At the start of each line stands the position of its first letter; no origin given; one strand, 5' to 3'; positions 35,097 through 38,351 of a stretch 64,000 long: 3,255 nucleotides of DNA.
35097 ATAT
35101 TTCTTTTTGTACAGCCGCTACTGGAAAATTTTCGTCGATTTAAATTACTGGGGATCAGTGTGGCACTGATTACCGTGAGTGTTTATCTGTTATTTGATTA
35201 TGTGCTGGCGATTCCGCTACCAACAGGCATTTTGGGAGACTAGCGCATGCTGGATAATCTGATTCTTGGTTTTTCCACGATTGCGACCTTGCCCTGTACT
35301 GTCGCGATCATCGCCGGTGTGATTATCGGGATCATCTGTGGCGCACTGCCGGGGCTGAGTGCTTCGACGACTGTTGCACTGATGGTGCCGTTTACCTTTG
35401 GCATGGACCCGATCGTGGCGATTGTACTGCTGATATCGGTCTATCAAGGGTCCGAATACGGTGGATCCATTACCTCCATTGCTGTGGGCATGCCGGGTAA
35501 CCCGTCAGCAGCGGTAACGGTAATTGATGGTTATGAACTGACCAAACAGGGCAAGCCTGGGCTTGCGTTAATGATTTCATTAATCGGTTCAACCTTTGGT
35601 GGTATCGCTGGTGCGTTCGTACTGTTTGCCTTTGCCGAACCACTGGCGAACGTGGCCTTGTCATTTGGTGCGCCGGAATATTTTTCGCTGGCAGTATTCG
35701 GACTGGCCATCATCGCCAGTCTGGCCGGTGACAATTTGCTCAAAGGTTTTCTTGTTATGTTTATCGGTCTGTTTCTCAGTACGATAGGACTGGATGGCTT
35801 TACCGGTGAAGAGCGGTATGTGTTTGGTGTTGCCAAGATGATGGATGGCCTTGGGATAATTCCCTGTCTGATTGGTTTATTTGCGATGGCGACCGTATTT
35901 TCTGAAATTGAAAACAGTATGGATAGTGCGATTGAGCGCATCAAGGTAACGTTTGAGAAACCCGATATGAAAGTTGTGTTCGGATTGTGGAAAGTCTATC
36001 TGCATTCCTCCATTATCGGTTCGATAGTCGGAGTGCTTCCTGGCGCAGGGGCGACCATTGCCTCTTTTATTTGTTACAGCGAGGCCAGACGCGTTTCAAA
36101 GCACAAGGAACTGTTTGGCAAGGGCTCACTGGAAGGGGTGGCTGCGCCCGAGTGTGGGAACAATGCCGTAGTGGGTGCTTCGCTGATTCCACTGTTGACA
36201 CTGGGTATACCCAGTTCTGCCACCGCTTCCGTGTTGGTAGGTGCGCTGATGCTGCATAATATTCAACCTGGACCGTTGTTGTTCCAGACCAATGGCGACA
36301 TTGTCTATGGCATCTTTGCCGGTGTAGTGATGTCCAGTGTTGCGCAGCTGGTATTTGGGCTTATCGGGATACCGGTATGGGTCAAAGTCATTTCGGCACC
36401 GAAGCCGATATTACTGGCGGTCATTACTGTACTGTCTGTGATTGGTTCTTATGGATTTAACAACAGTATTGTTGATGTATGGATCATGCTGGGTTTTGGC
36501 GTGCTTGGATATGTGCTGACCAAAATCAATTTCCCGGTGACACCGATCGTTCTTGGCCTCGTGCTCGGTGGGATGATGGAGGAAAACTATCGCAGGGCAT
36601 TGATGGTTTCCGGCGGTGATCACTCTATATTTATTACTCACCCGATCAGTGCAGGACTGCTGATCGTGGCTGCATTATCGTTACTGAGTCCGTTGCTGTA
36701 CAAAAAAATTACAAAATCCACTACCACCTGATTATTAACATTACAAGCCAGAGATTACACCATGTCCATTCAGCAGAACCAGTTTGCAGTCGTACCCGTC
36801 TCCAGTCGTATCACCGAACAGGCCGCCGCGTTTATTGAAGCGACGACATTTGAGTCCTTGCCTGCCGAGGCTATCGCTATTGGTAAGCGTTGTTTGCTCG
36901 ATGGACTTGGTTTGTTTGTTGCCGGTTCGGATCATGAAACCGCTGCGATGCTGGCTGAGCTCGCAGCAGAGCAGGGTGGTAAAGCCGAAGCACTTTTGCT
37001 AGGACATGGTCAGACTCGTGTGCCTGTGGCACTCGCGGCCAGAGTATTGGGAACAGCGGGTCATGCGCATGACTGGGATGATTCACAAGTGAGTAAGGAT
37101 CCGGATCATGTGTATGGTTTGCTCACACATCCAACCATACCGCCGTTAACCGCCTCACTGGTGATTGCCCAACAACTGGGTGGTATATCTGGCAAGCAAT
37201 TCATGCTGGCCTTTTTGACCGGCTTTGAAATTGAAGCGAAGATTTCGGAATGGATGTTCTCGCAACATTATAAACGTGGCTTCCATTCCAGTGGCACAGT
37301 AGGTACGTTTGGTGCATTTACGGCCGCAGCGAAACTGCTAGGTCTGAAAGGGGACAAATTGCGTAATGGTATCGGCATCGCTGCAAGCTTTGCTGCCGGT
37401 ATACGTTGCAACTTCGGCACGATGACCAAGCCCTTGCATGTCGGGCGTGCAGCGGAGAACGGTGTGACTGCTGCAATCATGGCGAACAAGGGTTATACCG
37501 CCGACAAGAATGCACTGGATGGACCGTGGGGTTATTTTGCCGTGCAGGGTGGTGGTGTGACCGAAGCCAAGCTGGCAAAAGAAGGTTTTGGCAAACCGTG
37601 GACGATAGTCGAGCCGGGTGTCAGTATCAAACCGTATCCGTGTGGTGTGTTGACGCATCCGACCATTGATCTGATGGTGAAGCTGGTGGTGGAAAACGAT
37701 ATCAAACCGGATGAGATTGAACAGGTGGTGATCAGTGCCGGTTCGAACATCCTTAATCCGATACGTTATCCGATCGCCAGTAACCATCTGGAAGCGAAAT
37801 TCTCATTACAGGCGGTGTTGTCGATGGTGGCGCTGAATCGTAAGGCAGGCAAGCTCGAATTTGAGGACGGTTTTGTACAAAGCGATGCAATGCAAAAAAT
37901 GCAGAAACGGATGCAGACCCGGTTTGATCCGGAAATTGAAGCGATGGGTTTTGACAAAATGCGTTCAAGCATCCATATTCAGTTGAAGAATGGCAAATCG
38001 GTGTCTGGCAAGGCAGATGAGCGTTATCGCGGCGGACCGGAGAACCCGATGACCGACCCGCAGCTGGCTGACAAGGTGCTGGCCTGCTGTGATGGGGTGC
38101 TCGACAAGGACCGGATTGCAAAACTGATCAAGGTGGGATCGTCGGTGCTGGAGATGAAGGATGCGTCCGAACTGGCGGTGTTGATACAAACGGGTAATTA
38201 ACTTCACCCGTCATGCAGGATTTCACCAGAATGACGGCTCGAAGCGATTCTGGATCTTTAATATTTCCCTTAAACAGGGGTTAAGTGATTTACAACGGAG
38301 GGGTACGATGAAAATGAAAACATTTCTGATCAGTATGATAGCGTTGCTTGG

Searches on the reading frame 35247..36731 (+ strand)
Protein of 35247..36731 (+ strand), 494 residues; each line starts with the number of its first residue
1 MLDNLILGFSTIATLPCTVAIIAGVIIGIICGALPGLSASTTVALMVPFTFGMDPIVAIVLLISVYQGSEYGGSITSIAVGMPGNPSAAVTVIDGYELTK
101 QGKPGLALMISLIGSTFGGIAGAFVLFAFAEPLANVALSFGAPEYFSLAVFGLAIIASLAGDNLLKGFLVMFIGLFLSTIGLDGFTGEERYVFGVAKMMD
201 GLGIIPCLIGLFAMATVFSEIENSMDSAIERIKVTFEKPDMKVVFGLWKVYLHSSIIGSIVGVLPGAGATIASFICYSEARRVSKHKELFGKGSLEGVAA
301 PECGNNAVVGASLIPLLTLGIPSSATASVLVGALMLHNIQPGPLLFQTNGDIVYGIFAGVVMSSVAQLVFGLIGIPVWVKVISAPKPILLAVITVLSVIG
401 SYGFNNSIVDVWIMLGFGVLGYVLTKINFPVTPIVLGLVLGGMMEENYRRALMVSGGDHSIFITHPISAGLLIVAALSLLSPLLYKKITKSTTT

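Call 63: search_protein_families(library=pfam, proteins=[window:35247-36731:+], max_evalue=0.00001)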
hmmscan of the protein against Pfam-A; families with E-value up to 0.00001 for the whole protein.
window:35247-36731:+ (494 aa): 1 family
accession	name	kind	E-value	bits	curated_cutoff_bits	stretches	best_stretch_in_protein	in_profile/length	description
PF01970.21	TctA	-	1.3e-146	489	28.9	1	20-436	3-423/423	Tripartite tricarboxylate transporter TctA family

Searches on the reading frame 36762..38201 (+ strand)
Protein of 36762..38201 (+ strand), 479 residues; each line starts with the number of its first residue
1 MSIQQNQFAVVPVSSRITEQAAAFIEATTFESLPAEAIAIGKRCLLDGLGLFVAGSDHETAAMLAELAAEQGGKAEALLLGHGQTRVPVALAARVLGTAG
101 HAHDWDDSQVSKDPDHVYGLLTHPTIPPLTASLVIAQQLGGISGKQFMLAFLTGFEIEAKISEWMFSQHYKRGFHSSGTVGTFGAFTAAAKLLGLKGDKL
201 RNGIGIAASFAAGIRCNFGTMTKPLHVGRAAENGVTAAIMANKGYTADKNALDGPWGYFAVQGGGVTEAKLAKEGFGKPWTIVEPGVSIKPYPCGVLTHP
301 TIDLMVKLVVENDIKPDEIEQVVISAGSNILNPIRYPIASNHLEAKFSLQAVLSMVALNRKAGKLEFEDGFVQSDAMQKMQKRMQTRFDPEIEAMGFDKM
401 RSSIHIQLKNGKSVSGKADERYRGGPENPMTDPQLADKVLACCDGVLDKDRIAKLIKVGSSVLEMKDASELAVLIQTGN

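Call 63: search_protein_families(library=pfam, proteins=[window:36762-38201:+], max_evalue=0.00001)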
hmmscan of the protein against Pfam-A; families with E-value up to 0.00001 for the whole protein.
window:36762-38201:+ (479 aa): 2 families
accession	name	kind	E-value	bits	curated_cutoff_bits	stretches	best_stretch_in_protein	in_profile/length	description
PF03972.19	MmgE_PrpD_N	-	7.3e-47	160.1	32.1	1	19-264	1-237/244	MmgE/PrpD N-terminal domain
PF19305.4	MmgE_PrpD_C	-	2.1e-26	93.2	32.1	1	292-454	1-165/173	MmgE/PrpD C-terminal domain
